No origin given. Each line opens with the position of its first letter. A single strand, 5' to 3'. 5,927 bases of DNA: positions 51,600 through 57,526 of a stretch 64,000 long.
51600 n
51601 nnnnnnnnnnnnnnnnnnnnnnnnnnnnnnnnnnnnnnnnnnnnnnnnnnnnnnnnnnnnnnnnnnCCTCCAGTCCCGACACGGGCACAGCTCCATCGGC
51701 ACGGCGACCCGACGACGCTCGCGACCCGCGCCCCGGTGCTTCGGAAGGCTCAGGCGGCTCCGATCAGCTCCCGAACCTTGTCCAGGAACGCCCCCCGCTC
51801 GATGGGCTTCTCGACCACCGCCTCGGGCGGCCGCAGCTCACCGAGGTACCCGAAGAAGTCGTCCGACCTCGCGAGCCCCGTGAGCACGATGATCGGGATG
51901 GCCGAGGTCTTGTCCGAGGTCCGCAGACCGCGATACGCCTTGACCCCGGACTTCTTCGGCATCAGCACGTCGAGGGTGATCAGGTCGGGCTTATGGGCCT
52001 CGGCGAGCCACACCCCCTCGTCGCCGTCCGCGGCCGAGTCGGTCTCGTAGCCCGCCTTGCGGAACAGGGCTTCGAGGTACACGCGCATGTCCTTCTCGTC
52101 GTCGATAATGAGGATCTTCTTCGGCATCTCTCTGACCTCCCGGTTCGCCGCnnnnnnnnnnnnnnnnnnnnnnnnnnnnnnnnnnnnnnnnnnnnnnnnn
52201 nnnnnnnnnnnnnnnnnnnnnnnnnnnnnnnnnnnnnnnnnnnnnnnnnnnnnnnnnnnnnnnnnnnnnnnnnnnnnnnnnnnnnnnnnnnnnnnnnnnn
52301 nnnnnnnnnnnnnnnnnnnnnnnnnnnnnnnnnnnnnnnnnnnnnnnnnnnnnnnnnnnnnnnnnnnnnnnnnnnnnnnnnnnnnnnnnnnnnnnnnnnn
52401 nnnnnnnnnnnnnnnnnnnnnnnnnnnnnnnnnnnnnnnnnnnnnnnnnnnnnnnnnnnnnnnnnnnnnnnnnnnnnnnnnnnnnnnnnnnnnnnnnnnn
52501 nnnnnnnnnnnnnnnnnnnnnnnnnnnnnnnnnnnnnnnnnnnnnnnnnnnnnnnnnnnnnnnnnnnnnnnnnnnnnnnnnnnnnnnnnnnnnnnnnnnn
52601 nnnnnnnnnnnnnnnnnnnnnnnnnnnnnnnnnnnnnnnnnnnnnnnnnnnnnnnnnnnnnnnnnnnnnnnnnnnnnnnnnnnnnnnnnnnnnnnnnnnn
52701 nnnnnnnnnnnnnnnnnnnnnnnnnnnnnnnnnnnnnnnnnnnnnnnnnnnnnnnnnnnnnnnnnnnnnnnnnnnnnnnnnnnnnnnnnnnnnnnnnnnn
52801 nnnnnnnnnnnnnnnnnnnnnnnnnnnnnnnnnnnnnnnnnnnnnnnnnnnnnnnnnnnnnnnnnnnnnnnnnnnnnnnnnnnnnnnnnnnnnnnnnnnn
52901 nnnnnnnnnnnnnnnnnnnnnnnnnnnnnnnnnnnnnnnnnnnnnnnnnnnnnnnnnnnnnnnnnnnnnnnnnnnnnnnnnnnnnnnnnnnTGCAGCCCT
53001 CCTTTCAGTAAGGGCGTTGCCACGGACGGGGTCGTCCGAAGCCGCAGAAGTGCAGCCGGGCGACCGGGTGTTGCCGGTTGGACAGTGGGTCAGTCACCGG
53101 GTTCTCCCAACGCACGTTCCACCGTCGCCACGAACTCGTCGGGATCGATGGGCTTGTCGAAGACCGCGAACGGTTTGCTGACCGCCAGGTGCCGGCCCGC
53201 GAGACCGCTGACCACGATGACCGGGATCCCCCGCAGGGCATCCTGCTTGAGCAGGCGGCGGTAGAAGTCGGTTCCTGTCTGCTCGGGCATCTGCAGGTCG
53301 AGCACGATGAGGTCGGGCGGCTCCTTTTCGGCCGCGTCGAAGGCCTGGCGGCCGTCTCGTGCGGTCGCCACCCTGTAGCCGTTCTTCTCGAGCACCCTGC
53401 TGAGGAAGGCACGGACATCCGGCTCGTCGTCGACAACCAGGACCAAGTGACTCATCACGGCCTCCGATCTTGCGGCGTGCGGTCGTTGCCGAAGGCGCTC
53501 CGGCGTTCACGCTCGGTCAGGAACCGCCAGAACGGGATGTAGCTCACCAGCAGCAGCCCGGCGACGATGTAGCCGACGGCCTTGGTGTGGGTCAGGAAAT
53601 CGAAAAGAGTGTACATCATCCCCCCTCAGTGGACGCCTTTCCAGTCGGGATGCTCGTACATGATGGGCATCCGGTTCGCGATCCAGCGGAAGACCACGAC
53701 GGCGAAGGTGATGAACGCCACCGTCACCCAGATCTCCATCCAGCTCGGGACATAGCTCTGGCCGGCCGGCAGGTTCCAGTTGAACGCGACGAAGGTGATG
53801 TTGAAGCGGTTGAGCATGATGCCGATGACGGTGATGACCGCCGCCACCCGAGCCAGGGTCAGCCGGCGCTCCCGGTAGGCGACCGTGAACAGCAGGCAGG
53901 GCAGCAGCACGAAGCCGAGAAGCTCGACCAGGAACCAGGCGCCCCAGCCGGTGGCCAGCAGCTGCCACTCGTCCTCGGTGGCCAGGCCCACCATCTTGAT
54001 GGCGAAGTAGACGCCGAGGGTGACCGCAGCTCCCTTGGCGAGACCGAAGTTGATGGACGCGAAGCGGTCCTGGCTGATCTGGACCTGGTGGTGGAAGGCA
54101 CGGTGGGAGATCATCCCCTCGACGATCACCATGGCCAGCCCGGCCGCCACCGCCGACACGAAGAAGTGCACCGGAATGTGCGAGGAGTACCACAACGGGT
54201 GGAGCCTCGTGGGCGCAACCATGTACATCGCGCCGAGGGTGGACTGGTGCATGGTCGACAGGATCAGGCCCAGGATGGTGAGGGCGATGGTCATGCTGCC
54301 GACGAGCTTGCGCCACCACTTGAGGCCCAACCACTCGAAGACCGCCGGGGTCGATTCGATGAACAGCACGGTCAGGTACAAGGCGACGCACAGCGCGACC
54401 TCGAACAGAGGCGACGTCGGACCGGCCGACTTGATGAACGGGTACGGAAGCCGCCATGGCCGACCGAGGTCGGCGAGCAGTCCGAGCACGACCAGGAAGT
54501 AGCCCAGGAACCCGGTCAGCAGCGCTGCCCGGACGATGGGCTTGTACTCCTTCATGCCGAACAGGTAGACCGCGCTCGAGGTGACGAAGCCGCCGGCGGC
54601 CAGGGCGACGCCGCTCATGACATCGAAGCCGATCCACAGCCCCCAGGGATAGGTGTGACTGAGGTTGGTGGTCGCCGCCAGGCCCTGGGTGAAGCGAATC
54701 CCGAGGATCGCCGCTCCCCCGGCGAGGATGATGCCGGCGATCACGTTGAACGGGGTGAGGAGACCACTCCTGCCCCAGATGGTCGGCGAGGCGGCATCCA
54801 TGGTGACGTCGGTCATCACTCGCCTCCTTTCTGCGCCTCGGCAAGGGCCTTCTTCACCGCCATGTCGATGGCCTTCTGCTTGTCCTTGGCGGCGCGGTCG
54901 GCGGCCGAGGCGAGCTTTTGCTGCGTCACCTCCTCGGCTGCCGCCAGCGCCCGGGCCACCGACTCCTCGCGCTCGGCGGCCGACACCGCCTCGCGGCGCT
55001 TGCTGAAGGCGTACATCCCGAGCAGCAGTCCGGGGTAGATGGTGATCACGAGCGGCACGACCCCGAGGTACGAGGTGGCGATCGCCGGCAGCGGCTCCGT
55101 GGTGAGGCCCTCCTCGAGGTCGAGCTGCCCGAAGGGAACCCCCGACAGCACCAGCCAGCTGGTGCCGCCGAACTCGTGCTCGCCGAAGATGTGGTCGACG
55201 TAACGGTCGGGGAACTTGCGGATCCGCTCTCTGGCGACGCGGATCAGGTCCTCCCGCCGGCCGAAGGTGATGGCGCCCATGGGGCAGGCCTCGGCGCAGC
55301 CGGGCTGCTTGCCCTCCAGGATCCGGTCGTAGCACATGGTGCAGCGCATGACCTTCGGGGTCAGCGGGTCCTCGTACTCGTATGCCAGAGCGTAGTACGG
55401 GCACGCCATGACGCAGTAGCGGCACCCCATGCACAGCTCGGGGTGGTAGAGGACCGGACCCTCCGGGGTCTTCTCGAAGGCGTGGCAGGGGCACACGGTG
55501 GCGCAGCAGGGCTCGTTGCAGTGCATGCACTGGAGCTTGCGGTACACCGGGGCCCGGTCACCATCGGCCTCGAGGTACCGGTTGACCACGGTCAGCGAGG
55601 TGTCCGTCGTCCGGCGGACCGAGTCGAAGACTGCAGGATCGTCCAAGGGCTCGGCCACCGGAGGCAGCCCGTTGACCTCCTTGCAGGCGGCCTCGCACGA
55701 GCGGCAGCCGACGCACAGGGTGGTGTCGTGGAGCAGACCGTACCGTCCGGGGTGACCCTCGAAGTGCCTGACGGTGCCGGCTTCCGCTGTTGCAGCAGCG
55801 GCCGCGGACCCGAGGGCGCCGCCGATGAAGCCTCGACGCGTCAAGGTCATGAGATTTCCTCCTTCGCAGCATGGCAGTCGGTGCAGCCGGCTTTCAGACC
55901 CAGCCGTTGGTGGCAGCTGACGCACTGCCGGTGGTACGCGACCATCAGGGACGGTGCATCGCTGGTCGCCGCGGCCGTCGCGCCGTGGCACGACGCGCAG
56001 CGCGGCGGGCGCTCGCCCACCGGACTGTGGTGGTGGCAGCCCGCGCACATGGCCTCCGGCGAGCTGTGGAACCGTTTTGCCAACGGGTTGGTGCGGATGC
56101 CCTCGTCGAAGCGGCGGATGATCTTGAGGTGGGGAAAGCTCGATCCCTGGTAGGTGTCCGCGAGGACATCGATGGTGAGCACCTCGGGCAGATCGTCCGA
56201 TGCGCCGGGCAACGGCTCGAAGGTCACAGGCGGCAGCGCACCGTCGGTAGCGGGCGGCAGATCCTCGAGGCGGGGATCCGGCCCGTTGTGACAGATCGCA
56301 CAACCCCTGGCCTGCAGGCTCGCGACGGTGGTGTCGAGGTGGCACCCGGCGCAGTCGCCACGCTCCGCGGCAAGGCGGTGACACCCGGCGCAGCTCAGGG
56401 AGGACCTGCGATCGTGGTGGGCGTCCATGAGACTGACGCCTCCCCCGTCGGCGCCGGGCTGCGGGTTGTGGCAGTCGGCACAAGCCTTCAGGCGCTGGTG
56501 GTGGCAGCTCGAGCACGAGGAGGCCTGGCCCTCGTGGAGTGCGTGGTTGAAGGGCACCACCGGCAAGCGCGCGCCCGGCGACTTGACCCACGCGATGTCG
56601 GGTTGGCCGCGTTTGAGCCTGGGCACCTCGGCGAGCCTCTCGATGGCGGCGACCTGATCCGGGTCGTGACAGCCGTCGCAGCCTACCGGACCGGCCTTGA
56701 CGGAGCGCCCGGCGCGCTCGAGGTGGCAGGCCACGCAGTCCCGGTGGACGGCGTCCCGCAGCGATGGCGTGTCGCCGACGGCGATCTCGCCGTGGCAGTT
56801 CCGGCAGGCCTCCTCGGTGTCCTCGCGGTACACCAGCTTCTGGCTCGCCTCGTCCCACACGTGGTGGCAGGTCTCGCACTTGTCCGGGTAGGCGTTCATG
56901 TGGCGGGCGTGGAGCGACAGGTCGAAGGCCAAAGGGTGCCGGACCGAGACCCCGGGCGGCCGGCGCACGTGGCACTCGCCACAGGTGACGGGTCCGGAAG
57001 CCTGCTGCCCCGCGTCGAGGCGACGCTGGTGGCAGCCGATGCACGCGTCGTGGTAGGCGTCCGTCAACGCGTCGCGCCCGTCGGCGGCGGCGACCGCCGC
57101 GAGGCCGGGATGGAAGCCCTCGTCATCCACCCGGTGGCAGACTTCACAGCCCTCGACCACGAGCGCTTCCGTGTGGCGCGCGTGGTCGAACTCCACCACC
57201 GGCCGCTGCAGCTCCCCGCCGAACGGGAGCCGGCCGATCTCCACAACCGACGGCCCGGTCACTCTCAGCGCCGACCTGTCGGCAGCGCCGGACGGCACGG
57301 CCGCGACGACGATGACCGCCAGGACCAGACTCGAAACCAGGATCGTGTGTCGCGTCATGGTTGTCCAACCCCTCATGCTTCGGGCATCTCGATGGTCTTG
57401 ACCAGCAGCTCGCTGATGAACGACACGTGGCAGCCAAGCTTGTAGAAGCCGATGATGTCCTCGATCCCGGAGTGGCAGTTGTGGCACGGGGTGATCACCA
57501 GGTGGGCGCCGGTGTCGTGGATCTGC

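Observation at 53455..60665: Permuted Hmc complex (E-F-A-B-C-D) headed by a TmcD-like gene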

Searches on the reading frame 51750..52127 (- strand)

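Call 51: search_protein_families(library=ncbifam, proteins=[window:51750-52127:-], max_evalue=0.000001)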
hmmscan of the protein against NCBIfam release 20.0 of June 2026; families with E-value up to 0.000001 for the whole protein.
window:51750-52127:- (125 aa): 52 families (the best 25 are shown)
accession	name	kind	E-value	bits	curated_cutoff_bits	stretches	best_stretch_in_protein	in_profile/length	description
NF045717.1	DVU0259_DivK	exception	6.8e-27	94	160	1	1-123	1-117/117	DVU0259 family response regulator domain-containing protein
TIGR02154.1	PhoB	equivalog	7.7e-18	64.6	296.2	1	1-89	1-89/226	phosphate regulon transcriptional regulator PhoB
NF045944.1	ResRegRpaBCyano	equivalog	1e-16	61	330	1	6-88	1-80/229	response regulator transcription factor RpaB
NF007135.0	PRK09581.1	equivalog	9.8e-16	57.6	474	1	1-121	1-119/457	PleD family two-component system response regulator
NF040534.1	resp_reg_YycF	equivalog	7.9e-15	54.7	340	1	3-96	1-89/231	response regulator YycF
NF040689.1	MtrAB_MtrA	equivalog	2.6e-14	53.1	300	1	5-118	1-109/219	MtrAB system response regulator MtrA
NF008469.0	PRK11361.1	equivalog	2.8e-14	52.7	714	1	3-86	5-86/461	acetoacetate metabolism transcriptional regulator AtoC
NF053854.1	RespRegPhoBBctds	equivalog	4.8e-14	52.3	270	1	5-91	1-86/225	two-component system response regulator PhoB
NF051850.1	RespRegRprY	equivalog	1e-12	48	370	1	4-92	6-92/234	response regulator transcription factor RprY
NF008034.0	PRK10766.1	equivalog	3.1e-12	46.5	275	1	1-121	1-116/231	two-component system response regulator TorR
TIGR01387.1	cztR_silR_copR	subfamily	3.4e-12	46.5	279.2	1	5-92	1-86/218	heavy metal response regulator transcription factor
NF008199.0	PRK10955.1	equivalog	5.9e-12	46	341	1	3-109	2-102/232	envelope stress response regulator transcription factor CpxR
NF041733.1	resp_reg_CseB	equivalog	6e-12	45.4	350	1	4-121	2-114/228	two-component system response regulator CseB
NF007969.0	PRK10693.1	equivalog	7e-12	45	329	1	3-84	8-87/337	two-component system response regulator RssB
NF007005.1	PRK09468.1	equivalog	7.4e-12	45.2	331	1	3-91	4-88/237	osmolarity response regulator transcription factor OmpR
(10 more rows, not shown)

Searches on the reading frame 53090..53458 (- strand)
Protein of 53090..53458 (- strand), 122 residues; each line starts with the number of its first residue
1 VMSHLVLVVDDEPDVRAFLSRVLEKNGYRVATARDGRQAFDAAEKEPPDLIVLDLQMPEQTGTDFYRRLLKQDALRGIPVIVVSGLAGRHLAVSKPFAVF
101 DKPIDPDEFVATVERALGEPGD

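Call 4: search_protein_families(library=pfam, proteins=[window:53090-53458:-], max_evalue=0.01)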
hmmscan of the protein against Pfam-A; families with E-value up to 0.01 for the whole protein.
window:53090-53458:- (122 aa): 1 family
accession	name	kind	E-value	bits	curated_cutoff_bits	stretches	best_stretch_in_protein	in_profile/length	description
PF00072.30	Response_reg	-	6.5e-23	81.5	30.2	1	6-113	1-110/111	Response regulator receiver domain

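Call 5: search_protein_families(library=ncbifam, proteins=[window:53090-53458:-], max_evalue=0.01)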
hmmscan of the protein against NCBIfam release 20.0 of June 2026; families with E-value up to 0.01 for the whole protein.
window:53090-53458:- (122 aa): 93 families (the best 25 are shown)
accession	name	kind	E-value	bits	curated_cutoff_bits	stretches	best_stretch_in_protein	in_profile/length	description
NF045717.1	DVU0259_DivK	exception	9.2e-38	129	160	1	2-118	1-117/117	DVU0259 family response regulator domain-containing protein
TIGR02154.1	PhoB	equivalog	3.1e-17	62.6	296.2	1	2-84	1-83/226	phosphate regulon transcriptional regulator PhoB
NF045944.1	ResRegRpaBCyano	equivalog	9.2e-17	61.2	330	1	7-87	1-78/229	response regulator transcription factor RpaB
NF051870.1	NAssimRespRegNtrX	equivalog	3e-16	59.3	600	1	6-117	4-119/452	nitrogen assimilation response regulator NtrX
TIGR01818.1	ntrC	equivalog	1e-15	57.5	558.6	1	6-119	1-116/463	nitrogen regulation protein NR(I)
NF008469.0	PRK11361.1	equivalog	3e-15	55.9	714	1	4-117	5-120/461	acetoacetate metabolism transcriptional regulator AtoC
NF047793.1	ResRegPgtA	equivalog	4.8e-15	55.3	650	1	4-118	6-122/414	two-component system response regulator PgtA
NF007135.0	PRK09581.1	equivalog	6.2e-15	54.9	474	1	2-89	1-88/457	PleD family two-component system response regulator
NF052574.1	HisKinEspCMyxo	equivalog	7.9e-15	54.1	1200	1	6-117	668-783/785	serine histidine kinase EspC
NF001965.0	PRK00742.1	subfamily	1.3e-14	54.2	293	1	4-89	4-88/357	chemotaxis-specific protein-glutamate methyltransferase CheB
NF045505.1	RR_RssB_Pseudo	equivalog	2.5e-14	53.1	700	1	4-87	6-87/394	two-component system response regulator RssB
NF009206.0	PRK12555.1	subfamily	5.7e-14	51.8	342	1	6-89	3-85/340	chemotaxis-specific protein-glutamate methyltransferase CheB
NF011695.0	PRK15115.1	equivalog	5.9e-14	51.7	763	1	5-118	8-123/445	two-component system response regulator GlrR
NF006900.1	PRK09390.1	equivalog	8.9e-14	51.5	255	1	4-119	5-122/203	response regulator FixJ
NF007005.1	PRK09468.1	equivalog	1.1e-13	51.2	331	1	4-114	4-116/237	osmolarity response regulator transcription factor OmpR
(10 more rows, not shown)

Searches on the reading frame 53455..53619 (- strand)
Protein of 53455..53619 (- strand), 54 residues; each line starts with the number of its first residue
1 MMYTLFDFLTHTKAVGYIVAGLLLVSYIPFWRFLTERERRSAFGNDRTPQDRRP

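Call 4: search_protein_families(library=pfam, proteins=[window:53455-53619:-], max_evalue=0.01)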
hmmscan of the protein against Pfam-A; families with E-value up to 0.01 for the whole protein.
window:53455-53619:- (54 aa): 0 families

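Call 5: search_protein_families(library=ncbifam, proteins=[window:53455-53619:-], max_evalue=0.01)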
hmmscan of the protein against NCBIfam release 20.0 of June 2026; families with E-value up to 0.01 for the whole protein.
window:53455-53619:- (54 aa): 1 family
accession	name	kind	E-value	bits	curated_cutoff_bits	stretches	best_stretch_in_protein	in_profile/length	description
NF045712.1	sulf_resp_HmcD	equivalog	9.3e-14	51.1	34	1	3-38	2-37/38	sulfate respiration complex protein HmcD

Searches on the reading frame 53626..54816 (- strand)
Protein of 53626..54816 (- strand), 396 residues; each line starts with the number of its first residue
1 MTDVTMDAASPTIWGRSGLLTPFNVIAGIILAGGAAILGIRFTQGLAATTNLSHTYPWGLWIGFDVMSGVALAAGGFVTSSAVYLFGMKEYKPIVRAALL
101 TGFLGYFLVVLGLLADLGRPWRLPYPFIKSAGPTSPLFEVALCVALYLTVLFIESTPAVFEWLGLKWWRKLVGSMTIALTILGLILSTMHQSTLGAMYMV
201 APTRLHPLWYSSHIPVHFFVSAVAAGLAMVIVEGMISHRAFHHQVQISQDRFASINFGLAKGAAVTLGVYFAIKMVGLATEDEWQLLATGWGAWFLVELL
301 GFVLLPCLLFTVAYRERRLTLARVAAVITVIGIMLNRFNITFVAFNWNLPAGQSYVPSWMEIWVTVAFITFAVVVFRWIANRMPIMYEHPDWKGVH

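Call 4: search_protein_families(library=pfam, proteins=[window:53626-54816:-], max_evalue=0.01)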
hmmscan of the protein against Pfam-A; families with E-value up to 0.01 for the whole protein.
window:53626-54816:- (396 aa): 1 family
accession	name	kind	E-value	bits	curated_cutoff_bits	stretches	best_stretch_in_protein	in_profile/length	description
PF03916.19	NrfD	-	7.5e-17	62.4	25.8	1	51-342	4-306/313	Polysulphide reductase, NrfD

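Call 5: search_protein_families(library=ncbifam, proteins=[window:53626-54816:-], max_evalue=0.01)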
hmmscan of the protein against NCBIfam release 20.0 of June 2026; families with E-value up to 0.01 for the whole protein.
window:53626-54816:- (396 aa): 3 families
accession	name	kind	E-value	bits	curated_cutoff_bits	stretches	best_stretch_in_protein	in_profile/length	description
NF045714.1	sulf_resp_HmcC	equivalog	8.4e-162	538.7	550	1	21-393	2-375/376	sulfate respiration complex protein HmcC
NF008133.1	PRK10881.1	equivalog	1.5e-74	251.7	450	1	19-386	11-374/377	Ni/Fe-hydrogenase cytochrome b subunit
NF041784.1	mnquin_red_QrcD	equivalog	2.5e-31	109.4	570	1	26-385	24-400/408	menaquinone reductase integral membrane subunit QrcD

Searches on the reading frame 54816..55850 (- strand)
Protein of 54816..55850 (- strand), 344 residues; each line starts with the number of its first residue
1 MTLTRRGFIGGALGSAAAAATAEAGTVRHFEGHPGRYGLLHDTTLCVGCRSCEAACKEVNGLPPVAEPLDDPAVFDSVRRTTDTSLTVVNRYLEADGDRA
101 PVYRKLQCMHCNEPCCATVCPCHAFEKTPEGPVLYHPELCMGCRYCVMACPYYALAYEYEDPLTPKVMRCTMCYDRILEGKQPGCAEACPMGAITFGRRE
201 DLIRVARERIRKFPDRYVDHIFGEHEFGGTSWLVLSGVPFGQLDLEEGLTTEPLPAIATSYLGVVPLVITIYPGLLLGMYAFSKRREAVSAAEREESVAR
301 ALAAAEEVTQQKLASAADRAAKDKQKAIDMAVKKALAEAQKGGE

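Call 4: search_protein_families(library=pfam, proteins=[window:54816-55850:-], max_evalue=0.01)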
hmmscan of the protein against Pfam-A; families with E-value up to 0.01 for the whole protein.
window:54816-55850:- (344 aa): 8 families
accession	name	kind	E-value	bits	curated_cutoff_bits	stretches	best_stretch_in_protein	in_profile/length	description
PF13247.11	Fer4_11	-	5.2e-17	62.3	26.2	1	104-199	6-100/100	4Fe-4S dicluster domain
PF12838.12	Fer4_7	-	5.8e-12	46.3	27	2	140-193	2-52/52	4Fe-4S dicluster domain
PF00037.32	Fer4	-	1.5e-08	34.6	21.1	1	135-155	3-23/24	4Fe-4S binding domain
PF13237.11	Fer4_10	-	7.2e-08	32.7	25.5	1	134-190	3-53/53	4Fe-4S dicluster domain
PF12837.12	Fer4_6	-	1e-07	31.9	25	2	137-155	6-24/24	4Fe-4S binding domain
PF12797.12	Fer4_2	-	2.8e-07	30.5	24.5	2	132-152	2-22/22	4Fe-4S binding domain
PF13187.11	Fer4_9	-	3e-07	30.8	27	1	140-194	2-52/52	4Fe-4S dicluster domain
PF12800.12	Fer4_4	-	0.0081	16.9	24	1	137-153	1-17/17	4Fe-4S binding domain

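Call 5: search_protein_families(library=ncbifam, proteins=[window:54816-55850:-], max_evalue=0.01)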
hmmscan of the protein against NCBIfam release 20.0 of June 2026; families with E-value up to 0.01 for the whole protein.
window:54816-55850:- (344 aa): 34 families (the best 25 are shown)
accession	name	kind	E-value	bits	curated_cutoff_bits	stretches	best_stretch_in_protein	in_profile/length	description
NF045715.1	sulf_resp_HmcB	equivalog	1.9e-119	398.3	420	1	7-307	7-306/307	sulfate respiration complex iron-sulfur protein HmcB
NF008134.0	PRK10882.1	equivalog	1.8e-61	208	263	1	4-251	3-280/329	hydrogenase 2 operon protein HybA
TIGR01582.1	FDH-beta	equivalog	4.3e-33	114.6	334.7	1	33-217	18-200/283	formate dehydrogenase subunit beta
TIGR03149.1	cyt_nit_nrfC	equivalog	1.4e-29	103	377.6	2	105-201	91-186/225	cytochrome c nitrite reductase Fe-S protein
TIGR02951.1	DMSO_dmsB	equivalog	4e-29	101.7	214.1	1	36-202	1-156/161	DMSO/selenate family reductase complex B subunit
NF045797.1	DsrO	equivalog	3.1e-26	92.3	200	1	2-202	2-205/235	sulfate reduction electron transfer complex DsrMKJOP subunit DsrO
NF011569.0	PRK14993.1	equivalog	8.1e-20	71.3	416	1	21-203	28-192/244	tetrathionate reductase subunit TtrB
NF041782.1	mnquin_red_QrcC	equivalog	3.4e-19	69.4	400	1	37-172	1-133/239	menaquinone reductase iron-sulfur cluster-binding subunit QrcC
NF038355.1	FDH3_beta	equivalog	1.4e-18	67.5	240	1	39-173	5-121/180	formate dehydrogenase FDH3 subunit beta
TIGR03478.1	DMSO_red_II_bet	subfamily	1.6e-17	63.4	480.7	1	106-201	129-222/321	DMSO reductase family type II enzyme, iron-sulfur subunit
NF041715.1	arsenate_red_ArrB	equivalog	3.8e-16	59.3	450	2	36-162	2-111/233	arsenate respiratory reductase iron-sulfur subunit ArrB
NF042979.1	EthbenzDh_ebdB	equivalog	2.3e-15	56.3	740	1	106-210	151-253/354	ethylbenzene dehydrogenase subunit beta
TIGR01660.1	narH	equivalog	1.5e-12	46.7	524.05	1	103-194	178-266/492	nitrate reductase subunit beta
NF009408.0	PRK12769.1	equivalog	2e-12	46.1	1003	1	40-212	6-160/659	formate-dependent uric acid utilization protein AegA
NF007382.0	PRK09898.1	equivalog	1.8e-10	40.7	213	1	39-177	61-193/208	ferredoxin-like protein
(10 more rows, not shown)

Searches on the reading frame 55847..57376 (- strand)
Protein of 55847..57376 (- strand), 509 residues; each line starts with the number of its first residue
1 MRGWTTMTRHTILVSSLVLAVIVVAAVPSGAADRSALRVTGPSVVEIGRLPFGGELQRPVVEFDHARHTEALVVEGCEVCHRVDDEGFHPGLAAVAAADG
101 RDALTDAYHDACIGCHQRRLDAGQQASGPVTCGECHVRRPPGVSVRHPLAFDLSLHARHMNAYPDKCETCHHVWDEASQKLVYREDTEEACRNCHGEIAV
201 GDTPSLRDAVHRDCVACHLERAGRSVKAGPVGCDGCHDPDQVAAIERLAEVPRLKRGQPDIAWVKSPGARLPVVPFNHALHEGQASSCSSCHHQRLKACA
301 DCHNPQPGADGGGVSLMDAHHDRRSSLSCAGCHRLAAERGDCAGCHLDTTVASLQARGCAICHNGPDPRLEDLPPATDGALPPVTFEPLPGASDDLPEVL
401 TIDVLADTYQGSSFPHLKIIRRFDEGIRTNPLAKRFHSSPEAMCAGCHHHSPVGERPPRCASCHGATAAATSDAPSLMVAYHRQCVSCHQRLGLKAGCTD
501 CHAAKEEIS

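Call 4: search_protein_families(library=pfam, proteins=[window:55847-57376:-], max_evalue=0.01)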
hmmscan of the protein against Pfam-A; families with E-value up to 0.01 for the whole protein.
window:55847-57376:- (509 aa): 4 families
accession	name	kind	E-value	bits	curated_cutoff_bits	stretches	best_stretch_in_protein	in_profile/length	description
PF02085.21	Cytochrom_CIII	-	4.9e-36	123.6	22.9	4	156-237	25-101/101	Class III cytochrome C family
PF14522.11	Cytochrome_C7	-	1.7e-10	41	24.8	1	61-136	1-66/67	Cytochrome c7 and related cytochrome c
PF14537.11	Cytochrom_c3_2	-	0.00017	22.4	25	0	111-195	8-78/79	Cytochrome c3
PF09699.15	Paired_CXXCH_1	-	0.0002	21.4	20.6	1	159-197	1-38/41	Doubled CXXCH motif (Paired_CXXCH_1)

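Call 5: search_protein_families(library=ncbifam, proteins=[window:55847-57376:-], max_evalue=0.01)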
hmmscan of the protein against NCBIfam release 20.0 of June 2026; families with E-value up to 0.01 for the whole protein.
window:55847-57376:- (509 aa): 5 families
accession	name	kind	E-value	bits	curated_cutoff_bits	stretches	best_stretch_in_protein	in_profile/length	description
NF045713.1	CxxCH_16_HmcA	equivalog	4.5e-136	454.6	400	1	9-504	9-540/541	sulfate respiration complex hexadecaheme cytochrome HmcA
NF045784.1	9HemeCytC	equivalog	4.7e-37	128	640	1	268-505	58-322/328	nine-heme cytochrome c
NF045722.1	c3_cytochr_TmcA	equivalog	6.4e-33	113.3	114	3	54-137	37-125/125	acidic tetraheme cytochrome c3 TmcA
NF043011.1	CytC7_Geobact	equivalog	3.6e-06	27.4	120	2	60-136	32-88/89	cytochrome c7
NF047727.1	4hemeCytCCctA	equivalog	0.0078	16.3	180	1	157-239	32-106/109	tetraheme c-type cytochrome CctA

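Call 45: search_solved_structures(query=window:55847-57376:-, max_evalue=0.001)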
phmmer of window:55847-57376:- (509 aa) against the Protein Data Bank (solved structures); distinct sequences matched with E-value up to 0.001: 11.
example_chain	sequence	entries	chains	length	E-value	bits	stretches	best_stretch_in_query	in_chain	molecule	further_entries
2e84_A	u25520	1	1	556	5.8e-90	305.5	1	43-504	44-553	High-molecular-weight cytochrome c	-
1gws_A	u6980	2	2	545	1.1e-87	298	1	43-504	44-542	HIGH-MOLECULAR-WEIGHT CYTOCHROME C | High-molecular-weight cytochrome c precursor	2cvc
1h29_A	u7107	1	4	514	1.6e-87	297.4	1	43-504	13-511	HIGH-MOLECULAR-WEIGHT CYTOCHROME C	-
1z1n_X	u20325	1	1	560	2.9e-71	243.8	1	31-504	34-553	sixteen heme cytochrome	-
1duw_A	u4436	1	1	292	3.9e-38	134.4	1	267-505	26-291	NONAHEME CYTOCHROME C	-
1ofw_A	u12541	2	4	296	1.1e-37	133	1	267-505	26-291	NINE-HEME CYTOCHROME C | NINE HEME CYTOCHROME C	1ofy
19hc_A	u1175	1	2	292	2.1e-35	125.4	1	267-504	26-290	PROTEIN (NINE-HAEM CYTOCHROME C)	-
3cao_A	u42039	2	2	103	5.3e-10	41.6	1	54-138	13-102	CYTOCHROME C3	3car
1w7o_A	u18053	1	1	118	1.5e-05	26.9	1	85-137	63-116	CYTOCHROME C3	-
2cy3_A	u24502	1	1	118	8e-05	24.5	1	85-137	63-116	CYTOCHROME C3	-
8k9e_A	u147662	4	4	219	0.00057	21.7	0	254-294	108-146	Cytochrome c7-like domain-containing protein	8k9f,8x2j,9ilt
